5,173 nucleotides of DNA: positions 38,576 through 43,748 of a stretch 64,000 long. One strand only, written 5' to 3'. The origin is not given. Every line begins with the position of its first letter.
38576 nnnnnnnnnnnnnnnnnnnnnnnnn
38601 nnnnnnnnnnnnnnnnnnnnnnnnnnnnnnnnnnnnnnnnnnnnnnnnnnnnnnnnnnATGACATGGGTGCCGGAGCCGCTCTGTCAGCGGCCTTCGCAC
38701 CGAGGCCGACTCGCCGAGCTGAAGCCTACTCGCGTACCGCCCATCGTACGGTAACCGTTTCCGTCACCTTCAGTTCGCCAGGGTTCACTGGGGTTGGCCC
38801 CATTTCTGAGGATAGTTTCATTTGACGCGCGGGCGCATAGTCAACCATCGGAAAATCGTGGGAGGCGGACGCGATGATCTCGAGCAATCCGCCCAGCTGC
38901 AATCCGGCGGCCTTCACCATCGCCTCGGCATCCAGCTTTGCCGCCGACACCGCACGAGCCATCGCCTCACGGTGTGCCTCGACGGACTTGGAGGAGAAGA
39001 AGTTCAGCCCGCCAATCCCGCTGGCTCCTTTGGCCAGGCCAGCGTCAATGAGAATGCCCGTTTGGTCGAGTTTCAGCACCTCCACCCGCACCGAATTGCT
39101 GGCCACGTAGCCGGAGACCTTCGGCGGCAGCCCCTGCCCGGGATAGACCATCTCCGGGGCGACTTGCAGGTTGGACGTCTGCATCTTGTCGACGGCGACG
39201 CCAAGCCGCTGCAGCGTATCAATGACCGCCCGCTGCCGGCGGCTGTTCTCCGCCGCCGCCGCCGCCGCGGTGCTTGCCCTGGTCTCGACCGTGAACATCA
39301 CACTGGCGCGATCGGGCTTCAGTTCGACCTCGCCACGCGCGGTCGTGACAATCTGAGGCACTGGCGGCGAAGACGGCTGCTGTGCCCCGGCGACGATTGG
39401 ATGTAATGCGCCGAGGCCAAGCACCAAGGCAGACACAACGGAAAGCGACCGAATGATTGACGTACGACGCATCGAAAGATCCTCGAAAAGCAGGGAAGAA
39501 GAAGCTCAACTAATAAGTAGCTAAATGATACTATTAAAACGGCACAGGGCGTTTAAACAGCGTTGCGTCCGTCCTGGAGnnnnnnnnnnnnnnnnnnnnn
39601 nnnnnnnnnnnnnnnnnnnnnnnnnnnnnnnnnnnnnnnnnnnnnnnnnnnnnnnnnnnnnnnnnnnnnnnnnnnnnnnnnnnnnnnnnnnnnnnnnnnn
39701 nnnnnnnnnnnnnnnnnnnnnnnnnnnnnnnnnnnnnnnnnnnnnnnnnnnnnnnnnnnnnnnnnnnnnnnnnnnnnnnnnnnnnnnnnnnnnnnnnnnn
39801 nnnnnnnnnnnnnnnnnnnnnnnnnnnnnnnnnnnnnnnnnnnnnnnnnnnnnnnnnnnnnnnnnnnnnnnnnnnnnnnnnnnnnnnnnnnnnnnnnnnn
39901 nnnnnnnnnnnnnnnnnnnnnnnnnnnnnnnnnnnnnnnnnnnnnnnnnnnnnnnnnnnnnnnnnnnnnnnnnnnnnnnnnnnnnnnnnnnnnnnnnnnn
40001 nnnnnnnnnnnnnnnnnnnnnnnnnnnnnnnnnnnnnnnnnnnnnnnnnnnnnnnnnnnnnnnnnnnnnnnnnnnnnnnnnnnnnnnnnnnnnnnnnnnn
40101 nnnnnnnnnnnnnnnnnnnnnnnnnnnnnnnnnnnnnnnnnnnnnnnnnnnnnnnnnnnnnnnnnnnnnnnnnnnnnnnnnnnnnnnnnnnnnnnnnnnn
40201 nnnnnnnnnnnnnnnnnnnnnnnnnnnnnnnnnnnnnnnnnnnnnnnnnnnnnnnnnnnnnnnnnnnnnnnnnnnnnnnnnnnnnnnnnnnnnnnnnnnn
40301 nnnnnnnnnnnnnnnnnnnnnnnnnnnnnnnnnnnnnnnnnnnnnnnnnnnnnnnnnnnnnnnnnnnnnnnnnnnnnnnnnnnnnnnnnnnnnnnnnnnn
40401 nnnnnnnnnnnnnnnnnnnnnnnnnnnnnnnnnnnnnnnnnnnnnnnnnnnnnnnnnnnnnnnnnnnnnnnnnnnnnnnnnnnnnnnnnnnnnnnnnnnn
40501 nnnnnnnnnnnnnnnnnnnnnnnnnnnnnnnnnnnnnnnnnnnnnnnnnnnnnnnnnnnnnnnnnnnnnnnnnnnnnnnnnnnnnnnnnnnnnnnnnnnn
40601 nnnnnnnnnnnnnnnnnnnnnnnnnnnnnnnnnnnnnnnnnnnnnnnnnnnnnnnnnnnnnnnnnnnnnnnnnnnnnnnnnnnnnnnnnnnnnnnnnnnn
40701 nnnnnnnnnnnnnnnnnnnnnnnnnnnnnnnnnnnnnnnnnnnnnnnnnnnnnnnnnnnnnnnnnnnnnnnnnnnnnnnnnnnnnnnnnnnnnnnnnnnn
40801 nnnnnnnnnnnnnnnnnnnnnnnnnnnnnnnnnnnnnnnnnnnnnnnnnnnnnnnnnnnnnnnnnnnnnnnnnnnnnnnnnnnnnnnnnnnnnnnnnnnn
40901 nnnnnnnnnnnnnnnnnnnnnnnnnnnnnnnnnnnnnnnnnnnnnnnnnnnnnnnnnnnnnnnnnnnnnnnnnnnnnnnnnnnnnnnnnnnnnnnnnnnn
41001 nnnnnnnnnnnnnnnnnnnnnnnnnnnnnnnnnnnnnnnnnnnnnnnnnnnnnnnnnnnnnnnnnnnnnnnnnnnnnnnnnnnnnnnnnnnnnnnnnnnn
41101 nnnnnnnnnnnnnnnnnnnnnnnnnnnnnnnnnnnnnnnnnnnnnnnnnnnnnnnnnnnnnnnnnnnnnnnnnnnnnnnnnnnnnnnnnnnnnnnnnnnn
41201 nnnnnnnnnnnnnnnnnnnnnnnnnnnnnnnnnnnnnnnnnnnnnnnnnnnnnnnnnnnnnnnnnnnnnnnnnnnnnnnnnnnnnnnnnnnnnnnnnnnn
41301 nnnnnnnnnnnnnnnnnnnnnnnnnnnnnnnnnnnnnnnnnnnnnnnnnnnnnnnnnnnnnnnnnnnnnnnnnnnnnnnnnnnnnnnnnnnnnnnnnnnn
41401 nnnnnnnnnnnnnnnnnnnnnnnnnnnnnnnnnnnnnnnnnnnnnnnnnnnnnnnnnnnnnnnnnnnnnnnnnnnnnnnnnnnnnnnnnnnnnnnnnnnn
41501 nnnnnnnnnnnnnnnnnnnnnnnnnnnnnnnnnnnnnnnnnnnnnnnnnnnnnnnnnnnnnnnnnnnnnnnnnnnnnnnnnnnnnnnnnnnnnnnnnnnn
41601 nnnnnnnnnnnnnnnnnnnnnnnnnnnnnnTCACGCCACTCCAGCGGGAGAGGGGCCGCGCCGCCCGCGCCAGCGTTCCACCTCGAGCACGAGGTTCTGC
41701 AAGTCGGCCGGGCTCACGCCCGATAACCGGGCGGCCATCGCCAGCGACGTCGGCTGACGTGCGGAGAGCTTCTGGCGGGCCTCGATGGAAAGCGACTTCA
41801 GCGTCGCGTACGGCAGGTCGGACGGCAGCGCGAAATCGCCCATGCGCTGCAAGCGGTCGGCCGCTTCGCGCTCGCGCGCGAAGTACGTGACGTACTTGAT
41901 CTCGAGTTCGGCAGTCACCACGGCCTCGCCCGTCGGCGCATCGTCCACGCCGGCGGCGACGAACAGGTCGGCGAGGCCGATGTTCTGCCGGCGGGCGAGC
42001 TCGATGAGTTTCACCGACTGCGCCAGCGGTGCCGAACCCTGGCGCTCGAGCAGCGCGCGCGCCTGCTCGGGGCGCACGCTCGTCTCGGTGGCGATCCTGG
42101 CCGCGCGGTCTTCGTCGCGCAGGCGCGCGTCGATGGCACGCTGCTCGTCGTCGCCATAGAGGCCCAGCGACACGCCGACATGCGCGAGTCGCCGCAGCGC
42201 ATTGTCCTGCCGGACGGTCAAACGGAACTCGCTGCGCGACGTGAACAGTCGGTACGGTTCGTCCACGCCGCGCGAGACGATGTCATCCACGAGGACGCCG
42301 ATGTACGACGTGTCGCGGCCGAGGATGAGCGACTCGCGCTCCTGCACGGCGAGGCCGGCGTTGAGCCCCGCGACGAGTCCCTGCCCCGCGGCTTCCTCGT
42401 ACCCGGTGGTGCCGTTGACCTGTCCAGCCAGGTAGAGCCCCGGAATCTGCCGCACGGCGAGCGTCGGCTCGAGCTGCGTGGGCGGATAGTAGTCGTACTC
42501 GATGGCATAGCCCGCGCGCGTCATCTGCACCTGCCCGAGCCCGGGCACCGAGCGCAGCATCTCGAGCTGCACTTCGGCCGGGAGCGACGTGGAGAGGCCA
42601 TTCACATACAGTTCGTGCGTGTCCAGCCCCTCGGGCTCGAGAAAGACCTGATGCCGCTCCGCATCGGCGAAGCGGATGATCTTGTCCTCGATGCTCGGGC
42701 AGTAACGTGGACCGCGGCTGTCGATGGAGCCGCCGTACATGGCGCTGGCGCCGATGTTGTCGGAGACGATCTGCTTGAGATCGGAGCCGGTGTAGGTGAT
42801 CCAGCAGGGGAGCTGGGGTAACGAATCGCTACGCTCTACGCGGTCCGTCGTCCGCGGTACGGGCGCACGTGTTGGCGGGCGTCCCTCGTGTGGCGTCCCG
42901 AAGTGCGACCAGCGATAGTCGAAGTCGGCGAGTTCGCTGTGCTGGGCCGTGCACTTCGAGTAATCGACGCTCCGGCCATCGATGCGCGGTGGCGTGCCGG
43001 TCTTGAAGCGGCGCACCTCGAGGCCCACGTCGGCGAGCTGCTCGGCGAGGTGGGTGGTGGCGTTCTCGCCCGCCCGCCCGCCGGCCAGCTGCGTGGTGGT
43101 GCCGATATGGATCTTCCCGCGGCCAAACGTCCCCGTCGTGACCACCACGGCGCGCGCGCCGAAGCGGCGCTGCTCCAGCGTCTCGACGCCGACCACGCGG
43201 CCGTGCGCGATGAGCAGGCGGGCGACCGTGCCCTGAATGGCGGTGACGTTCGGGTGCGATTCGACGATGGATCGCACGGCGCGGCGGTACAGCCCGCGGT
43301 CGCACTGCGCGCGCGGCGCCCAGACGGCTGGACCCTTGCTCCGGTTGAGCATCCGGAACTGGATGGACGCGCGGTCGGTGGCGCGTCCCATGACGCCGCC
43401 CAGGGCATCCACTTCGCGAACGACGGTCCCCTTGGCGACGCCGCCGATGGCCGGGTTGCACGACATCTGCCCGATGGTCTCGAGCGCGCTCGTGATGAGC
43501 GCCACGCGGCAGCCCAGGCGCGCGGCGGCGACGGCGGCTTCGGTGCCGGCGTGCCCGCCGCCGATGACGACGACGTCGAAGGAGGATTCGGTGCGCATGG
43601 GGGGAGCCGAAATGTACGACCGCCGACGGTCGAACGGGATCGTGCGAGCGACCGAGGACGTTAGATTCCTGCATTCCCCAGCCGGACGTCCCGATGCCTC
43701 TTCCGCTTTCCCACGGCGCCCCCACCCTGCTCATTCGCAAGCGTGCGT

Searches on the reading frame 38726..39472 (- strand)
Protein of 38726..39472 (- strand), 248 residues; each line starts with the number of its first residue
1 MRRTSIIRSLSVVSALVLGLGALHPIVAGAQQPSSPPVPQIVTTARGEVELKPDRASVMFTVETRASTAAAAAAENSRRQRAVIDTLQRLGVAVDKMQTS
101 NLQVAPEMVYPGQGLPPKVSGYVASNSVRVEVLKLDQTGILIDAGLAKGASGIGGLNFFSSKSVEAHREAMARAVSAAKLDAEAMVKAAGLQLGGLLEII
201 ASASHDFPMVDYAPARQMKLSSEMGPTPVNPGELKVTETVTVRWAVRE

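Call 95: search_protein_families(library=pfam, proteins=[window:38726-39472:-], max_evalue=0.001)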
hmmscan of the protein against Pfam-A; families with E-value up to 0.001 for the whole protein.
window:38726-39472:- (248 aa): 1 family
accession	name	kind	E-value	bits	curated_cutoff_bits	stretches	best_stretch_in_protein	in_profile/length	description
PF04402.19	SIMPL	-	2.3e-45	155.8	25.2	1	41-244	1-205/205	Protein of unknown function (DUF541)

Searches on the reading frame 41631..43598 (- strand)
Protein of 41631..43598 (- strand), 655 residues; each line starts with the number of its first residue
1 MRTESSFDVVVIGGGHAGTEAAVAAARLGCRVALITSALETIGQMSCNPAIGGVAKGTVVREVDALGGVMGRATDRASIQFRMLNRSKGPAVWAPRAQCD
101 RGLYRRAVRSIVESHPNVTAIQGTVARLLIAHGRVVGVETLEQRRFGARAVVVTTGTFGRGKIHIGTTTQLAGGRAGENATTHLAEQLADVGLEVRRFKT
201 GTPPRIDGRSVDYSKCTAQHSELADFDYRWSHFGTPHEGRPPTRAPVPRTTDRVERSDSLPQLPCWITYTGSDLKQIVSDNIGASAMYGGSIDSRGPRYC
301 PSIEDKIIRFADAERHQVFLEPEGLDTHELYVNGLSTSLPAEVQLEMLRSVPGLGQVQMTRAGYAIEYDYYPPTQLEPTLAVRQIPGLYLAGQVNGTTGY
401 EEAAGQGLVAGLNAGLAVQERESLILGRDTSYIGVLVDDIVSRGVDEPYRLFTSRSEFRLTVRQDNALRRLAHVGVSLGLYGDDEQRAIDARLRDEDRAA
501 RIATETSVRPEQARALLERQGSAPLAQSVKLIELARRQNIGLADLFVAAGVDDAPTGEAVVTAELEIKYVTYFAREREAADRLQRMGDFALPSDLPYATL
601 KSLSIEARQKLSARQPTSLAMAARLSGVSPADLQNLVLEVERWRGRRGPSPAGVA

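Call 95: search_protein_families(library=pfam, proteins=[window:41631-43598:-], max_evalue=0.001)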
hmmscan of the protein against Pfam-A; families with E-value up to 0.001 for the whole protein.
window:41631-43598:- (655 aa): 10 families
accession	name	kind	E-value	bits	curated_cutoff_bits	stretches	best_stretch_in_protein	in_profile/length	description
PF01134.28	GIDA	-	1.2e-152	509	22.1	1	8-421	1-390/391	Glucose inhibited division protein A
PF13932.14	SAM_GIDA_C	-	2.3e-17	63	27.1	1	582-636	2-56/57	tRNA modifying enzyme MnmG/GidA C-terminal helical bundle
PF12831.13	FAD_oxidored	-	5.6e-09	36.2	27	1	8-153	1-142/416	FAD dependent oxidoreductase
PF21680.2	GIDA_C_1st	-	1.2e-08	36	24.7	1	497-577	15-96/96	tRNA modifying enzyme MnmG/GidA C-terminal helical domain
PF07992.20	Pyr_redox_2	-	8.1e-08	32.5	26.1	1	7-157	1-109/291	Pyridine nucleotide-disulphide oxidoreductase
PF00890.30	FAD_binding_2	-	1.8e-05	24.6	20.4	0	8-41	1-34/414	FAD binding domain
PF01266.30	DAO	-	0.0001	22.4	27.9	0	8-37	1-30/353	FAD dependent oxidoreductase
PF03486.20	HI0933_like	-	0.00017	21.5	50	0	8-38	2-32/244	HI0933-like protein Rossmann domain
PF00070.33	Pyr_redox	-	0.00021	22.2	22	1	9-37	2-30/82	Pyridine nucleotide-disulphide oxidoreductase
PF01262.27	AlaDh_PNT_C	-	0.00021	21.2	23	1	8-44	30-66/214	Alanine dehydrogenase/PNT, C-terminal domain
